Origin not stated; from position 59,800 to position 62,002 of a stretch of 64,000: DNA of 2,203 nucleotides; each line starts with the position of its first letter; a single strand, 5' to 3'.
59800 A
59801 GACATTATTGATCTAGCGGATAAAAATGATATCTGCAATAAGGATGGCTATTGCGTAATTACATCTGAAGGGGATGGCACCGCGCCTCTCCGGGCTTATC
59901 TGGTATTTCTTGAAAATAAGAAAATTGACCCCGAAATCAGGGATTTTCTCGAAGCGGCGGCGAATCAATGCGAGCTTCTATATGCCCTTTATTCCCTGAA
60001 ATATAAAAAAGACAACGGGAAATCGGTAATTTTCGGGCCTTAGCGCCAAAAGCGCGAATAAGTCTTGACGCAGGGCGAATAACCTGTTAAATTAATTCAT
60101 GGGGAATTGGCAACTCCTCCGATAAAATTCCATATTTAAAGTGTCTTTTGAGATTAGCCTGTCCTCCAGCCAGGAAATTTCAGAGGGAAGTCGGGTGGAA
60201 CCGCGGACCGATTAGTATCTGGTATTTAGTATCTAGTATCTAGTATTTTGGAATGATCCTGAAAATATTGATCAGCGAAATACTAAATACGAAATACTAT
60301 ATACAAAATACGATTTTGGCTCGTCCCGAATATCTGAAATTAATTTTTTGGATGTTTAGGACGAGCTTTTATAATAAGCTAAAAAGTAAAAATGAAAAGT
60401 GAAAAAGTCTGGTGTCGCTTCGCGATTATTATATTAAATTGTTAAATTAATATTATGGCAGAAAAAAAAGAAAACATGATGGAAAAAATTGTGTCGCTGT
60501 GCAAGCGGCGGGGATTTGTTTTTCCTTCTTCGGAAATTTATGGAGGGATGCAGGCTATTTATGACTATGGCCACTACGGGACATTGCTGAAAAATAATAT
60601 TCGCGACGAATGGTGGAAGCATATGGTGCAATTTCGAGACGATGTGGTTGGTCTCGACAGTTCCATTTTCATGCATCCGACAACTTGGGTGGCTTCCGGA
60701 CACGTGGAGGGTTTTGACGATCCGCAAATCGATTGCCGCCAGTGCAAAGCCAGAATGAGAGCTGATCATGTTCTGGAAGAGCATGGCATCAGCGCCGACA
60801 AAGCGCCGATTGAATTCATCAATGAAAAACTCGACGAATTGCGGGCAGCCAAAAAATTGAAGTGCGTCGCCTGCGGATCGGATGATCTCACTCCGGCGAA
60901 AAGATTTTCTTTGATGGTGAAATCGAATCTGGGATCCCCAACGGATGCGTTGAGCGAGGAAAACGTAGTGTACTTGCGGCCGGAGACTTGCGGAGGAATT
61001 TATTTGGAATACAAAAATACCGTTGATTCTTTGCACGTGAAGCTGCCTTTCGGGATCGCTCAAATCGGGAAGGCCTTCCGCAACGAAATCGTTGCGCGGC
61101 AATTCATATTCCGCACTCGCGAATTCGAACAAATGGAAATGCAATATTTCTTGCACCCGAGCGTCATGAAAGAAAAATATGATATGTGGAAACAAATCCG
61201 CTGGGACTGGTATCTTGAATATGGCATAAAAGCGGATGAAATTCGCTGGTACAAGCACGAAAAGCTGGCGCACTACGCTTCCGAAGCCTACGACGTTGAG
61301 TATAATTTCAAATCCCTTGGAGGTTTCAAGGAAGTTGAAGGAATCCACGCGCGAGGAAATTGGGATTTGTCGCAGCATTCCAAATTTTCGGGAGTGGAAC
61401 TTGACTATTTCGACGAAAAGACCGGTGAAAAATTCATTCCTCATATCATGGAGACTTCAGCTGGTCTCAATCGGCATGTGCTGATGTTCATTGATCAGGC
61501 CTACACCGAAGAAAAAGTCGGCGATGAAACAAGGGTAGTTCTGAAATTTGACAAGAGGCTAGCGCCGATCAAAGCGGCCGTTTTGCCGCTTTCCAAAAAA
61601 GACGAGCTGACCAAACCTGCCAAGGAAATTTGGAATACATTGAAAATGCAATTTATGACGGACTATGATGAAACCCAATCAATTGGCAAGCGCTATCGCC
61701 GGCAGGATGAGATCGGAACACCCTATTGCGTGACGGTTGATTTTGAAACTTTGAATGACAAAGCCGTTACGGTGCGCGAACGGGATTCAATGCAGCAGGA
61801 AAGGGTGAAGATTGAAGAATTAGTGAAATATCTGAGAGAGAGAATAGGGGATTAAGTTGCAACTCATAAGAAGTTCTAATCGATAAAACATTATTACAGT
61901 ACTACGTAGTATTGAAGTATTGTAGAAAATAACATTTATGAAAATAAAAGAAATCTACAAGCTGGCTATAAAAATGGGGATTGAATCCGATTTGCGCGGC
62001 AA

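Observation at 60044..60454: T-box-like leader in front of alpha2-type glyS, with an atypical repeat-rich insertion before the terminator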

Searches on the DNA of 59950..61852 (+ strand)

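Call 4: search_rna_families(source=window, start=59950, end=60520, threshold=evalue, max_evalue=10, show_alignments=6)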
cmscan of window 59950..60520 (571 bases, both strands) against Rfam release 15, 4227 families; matches with E-value up to 10: 11.
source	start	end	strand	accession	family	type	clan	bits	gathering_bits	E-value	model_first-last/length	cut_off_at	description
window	60200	60325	-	RF04097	MIR2630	Gene; miRNA;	-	26.3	144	0.0039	1-229/229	no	MIR2630 microRNA precursor family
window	60221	60305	+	RF03940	MIR9563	Gene; miRNA;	-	24.7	90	0.025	1-127/127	no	MIR9563 microRNA precursor family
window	60201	60326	+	RF04097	MIR2630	Gene; miRNA;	-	21.2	144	0.068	1-229/229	no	MIR2630 microRNA precursor family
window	60313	60375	+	RF04122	mir-1204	Gene; miRNA;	-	20.7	70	0.12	1-67/67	no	mir-1204 microRNA precursor family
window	60214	60304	+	RF03394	mir-2574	Gene; miRNA;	-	19.4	90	0.29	1-68/68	no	mir-2574 microRNA precursor family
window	60321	60365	+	RF00632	sxy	Cis-reg;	-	18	70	2.7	1-104/104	no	sxy 5' UTR element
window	60226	60300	+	RF04263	MIR2593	Gene; miRNA;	-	17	96.2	5.9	1-116/116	no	MIR2593 microRNA precursor family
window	60116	60317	-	RF02417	VR-RNA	Gene; sRNA;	-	16.7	100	0.32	1-397/397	no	VR-RNA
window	60227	60301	+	RF03464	mir-465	Gene; miRNA;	CL00136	15.8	65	3.2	1-79/79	no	mir-465 microRNA precursor family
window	60228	60283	+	RF03645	mir-9080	Gene; miRNA;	-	15.1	100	4.8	1-108/108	no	mir-9080 microRNA precursor family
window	60221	60305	-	RF03769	mir-3913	Gene; miRNA;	-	14.8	100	6.9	1-100/100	no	mir-3913 microRNA precursor family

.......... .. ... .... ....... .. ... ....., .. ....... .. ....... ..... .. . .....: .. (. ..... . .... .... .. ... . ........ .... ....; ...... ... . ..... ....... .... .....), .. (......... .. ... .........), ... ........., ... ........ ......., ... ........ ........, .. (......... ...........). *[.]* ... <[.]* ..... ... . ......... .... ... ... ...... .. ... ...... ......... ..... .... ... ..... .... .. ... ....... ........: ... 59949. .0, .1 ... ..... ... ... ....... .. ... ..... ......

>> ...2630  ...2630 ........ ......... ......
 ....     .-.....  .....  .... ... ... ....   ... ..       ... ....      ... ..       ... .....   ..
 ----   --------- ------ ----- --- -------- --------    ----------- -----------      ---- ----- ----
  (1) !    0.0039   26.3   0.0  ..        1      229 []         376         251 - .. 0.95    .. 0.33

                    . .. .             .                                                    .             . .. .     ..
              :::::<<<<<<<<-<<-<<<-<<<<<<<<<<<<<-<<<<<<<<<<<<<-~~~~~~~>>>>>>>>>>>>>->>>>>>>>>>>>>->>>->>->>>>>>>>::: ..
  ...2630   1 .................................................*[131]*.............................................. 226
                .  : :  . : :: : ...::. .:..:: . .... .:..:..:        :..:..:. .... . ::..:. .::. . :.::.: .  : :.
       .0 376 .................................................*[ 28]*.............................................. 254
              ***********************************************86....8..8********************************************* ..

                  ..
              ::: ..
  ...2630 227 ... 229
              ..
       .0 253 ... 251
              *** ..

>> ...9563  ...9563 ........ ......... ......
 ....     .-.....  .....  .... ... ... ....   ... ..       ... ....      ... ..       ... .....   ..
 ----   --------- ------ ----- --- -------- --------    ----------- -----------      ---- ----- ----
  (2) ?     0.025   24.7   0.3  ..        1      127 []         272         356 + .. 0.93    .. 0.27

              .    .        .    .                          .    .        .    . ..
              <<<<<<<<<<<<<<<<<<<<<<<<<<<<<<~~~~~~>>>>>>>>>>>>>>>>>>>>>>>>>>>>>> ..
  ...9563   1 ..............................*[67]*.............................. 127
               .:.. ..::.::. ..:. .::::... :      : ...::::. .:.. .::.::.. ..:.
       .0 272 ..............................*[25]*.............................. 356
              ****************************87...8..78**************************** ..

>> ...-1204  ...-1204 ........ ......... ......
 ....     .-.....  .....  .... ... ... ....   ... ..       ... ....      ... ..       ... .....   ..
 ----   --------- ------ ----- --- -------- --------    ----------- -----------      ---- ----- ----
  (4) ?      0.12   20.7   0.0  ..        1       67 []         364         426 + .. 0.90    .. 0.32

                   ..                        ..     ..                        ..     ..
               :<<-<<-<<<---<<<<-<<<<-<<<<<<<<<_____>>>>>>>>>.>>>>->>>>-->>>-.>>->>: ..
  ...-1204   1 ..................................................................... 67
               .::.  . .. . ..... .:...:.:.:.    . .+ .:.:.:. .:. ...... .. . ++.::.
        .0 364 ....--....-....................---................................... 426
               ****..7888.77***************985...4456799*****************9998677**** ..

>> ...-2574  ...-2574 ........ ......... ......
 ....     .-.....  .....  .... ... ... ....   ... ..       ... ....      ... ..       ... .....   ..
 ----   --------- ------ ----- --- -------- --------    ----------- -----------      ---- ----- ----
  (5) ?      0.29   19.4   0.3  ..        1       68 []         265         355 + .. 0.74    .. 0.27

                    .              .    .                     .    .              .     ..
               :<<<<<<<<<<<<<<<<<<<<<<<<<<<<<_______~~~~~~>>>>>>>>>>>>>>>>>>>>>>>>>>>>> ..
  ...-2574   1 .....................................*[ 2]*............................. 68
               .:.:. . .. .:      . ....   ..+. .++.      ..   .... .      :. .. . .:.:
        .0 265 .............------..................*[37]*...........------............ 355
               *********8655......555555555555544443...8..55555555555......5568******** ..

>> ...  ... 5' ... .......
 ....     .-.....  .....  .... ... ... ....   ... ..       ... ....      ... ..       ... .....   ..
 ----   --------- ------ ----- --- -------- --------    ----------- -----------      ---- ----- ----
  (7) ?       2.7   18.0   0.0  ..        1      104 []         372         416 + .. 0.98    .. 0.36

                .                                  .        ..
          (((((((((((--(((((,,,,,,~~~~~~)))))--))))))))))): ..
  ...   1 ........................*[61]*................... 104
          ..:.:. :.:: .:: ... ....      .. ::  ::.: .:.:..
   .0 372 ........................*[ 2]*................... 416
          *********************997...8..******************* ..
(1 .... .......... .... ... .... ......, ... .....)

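Call 13: search_rna_families(sources=[L001, L002, L003, L004, L005, L006, L007, L008, L009, L010, L011, L012, L013, L014, L015, L016, L017, L018, L019, L020], threshold=gathering, show_alignments=4)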
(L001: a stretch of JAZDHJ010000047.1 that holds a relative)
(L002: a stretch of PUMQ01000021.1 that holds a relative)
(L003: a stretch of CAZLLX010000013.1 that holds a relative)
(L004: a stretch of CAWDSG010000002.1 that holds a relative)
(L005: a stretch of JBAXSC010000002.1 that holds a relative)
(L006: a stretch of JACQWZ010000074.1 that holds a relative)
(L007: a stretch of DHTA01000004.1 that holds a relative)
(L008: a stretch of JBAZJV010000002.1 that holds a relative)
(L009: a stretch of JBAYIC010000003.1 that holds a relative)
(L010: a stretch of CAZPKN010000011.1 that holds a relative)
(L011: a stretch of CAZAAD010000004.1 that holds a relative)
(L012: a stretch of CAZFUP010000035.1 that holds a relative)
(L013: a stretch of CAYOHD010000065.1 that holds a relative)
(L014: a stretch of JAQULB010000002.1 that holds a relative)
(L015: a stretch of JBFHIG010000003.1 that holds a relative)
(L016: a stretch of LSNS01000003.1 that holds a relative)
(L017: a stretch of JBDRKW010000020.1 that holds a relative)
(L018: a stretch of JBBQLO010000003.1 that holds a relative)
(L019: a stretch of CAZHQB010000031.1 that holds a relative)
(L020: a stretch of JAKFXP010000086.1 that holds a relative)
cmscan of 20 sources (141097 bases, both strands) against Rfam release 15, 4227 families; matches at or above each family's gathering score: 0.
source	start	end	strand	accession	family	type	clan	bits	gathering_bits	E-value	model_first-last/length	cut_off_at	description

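Call 24: search_rna_families(source=L002, start=2760, end=3010, threshold=evalue, max_evalue=10, show_alignments=3)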
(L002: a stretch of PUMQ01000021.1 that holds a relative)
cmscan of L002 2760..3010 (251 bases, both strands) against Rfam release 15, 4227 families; matches with E-value up to 10: 10.
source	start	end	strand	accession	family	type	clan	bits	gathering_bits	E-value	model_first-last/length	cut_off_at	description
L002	2760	2942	+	RF00230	T-box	Cis-reg; leader;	-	29.3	93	4.9e-05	104-219/219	5'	T-box leader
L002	2924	2979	+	RF03530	bglG-cis-reg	Cis-reg;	-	24.5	80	0.017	53-121/137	no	cis-regulatory element of the bglG/LicT operon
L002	2955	3007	+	RF03080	RT-9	Gene; sRNA;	-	18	46.1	1.4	1-92/92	no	RT-9 RNA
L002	2920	2980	+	RF03353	MIR5291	Gene; miRNA;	-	16.4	54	3.1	1-65/65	no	MIR5291 microRNA precursor family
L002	2925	2975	+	RF03879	mir-2831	Gene; miRNA;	-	14.3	90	4.3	1-75/75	no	mir-2831 microRNA precursor family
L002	2927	2973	+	RF03723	MIR7125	Gene; miRNA;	-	14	100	4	1-107/107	no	MIR7125 microRNA precursor family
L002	2946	3010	-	RF01263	snR191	Gene; snRNA; snoRNA; HACA-box;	CL00043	12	46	1.4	209-273/273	5'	Small nucleolar RNA snR191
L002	2890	3010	-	RF03532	SQ2397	Cis-reg;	-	12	100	8.6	85-243/243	5'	Cis-regulator of HTH transcription factor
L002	2947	3010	+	RF00432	SNORA51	Gene; snRNA; snoRNA; HACA-box;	-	11.9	50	9.3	1-64/133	3'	Small nucleolar RNA SNORA51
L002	2797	3008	+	RF01493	rli37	Gene; sRNA;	-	11.7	90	4.2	1-247/247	no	Listeria sRNA rli37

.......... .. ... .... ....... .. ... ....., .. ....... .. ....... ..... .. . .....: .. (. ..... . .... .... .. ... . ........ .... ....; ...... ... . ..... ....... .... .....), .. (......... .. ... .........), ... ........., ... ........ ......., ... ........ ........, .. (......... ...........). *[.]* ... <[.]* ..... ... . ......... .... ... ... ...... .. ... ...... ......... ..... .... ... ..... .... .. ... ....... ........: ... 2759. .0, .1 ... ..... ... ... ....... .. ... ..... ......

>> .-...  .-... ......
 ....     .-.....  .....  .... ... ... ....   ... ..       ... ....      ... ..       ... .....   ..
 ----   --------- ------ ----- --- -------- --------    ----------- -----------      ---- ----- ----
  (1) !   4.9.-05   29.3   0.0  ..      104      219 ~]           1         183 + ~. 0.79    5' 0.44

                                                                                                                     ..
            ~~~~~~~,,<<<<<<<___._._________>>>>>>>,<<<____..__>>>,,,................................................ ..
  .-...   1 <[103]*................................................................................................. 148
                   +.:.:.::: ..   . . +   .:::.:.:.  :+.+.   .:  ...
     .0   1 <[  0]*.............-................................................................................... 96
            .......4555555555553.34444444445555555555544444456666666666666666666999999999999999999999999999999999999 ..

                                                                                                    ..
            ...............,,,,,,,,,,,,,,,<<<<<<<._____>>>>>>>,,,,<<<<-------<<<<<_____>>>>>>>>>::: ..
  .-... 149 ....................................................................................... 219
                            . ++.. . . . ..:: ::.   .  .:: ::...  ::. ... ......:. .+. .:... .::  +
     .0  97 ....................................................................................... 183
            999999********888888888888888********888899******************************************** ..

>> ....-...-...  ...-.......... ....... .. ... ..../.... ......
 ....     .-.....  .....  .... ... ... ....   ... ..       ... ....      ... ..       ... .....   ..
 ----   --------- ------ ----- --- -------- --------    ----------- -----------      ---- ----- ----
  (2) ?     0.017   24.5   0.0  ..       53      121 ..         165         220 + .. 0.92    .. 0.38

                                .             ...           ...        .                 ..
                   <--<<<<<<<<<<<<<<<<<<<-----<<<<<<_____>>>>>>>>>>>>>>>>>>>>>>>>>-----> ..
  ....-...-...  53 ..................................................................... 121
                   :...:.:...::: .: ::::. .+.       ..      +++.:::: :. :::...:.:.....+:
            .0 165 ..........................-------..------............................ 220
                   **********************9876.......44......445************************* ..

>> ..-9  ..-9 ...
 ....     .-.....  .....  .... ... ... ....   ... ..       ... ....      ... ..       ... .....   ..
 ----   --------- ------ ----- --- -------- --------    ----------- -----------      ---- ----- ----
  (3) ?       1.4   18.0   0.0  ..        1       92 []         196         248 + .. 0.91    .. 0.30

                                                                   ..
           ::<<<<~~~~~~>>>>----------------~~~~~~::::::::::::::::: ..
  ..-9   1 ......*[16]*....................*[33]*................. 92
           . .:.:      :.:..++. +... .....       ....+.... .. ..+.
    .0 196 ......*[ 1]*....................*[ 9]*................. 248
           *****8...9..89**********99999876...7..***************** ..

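Call 53: search_rna_families(sources=[L081, L083, L084, L085, L086, L087, L091, L015, L019], threshold=evalue, max_evalue=1, show_alignments=2)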
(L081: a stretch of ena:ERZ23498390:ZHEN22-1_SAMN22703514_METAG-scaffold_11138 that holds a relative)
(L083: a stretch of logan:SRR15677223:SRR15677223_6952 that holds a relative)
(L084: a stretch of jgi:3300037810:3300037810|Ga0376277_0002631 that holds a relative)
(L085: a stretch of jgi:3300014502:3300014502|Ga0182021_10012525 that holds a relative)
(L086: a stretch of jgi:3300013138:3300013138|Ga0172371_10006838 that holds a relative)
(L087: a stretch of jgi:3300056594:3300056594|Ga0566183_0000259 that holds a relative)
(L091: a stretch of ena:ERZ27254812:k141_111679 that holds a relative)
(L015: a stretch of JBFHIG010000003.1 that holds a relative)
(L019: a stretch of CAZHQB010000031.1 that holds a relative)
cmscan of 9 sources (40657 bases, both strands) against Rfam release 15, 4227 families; matches with E-value up to 1: 11.
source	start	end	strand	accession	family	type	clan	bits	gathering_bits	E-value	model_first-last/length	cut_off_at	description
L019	2375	2532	+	RF00230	T-box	Cis-reg; leader;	-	43.2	93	2.1e-06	1-219/219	no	T-box leader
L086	993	1130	+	RF00230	T-box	Cis-reg; leader;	-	42.4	93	3.3e-06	1-219/219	no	T-box leader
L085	937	1128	+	RF00230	T-box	Cis-reg; leader;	-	38.8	93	2.8e-05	1-219/219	no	T-box leader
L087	963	1142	+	RF00230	T-box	Cis-reg; leader;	-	38.2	93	3.9e-05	1-219/219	no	T-box leader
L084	954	1128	+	RF00230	T-box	Cis-reg; leader;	-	34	93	0.00049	1-219/219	no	T-box leader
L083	940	1112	+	RF00230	T-box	Cis-reg; leader;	-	30.4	93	0.0041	1-219/219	no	T-box leader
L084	302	338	+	RF01367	CRISPR-DR54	Gene; CRISPR;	-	25.1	39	0.64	1-37/37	no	CRISPR RNA direct repeat element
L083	129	307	+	RF01808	MicX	Gene; sRNA;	-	24.8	75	0.15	1-194/194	no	MicX Vibrio cholerae sRNA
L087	129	175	-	RF00032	Histone3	Cis-reg;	-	22.1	34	0.082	1-46/46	no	Histone 3' UTR stem-loop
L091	3241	3396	+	RF02111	IS009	Gene;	-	20.8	117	0.71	1-199/199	no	IS009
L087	408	591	+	RF00011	RNaseP_bact_b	Gene; ribozyme;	CL00002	20.4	97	0.12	1-365/365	no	Bacterial RNase P class B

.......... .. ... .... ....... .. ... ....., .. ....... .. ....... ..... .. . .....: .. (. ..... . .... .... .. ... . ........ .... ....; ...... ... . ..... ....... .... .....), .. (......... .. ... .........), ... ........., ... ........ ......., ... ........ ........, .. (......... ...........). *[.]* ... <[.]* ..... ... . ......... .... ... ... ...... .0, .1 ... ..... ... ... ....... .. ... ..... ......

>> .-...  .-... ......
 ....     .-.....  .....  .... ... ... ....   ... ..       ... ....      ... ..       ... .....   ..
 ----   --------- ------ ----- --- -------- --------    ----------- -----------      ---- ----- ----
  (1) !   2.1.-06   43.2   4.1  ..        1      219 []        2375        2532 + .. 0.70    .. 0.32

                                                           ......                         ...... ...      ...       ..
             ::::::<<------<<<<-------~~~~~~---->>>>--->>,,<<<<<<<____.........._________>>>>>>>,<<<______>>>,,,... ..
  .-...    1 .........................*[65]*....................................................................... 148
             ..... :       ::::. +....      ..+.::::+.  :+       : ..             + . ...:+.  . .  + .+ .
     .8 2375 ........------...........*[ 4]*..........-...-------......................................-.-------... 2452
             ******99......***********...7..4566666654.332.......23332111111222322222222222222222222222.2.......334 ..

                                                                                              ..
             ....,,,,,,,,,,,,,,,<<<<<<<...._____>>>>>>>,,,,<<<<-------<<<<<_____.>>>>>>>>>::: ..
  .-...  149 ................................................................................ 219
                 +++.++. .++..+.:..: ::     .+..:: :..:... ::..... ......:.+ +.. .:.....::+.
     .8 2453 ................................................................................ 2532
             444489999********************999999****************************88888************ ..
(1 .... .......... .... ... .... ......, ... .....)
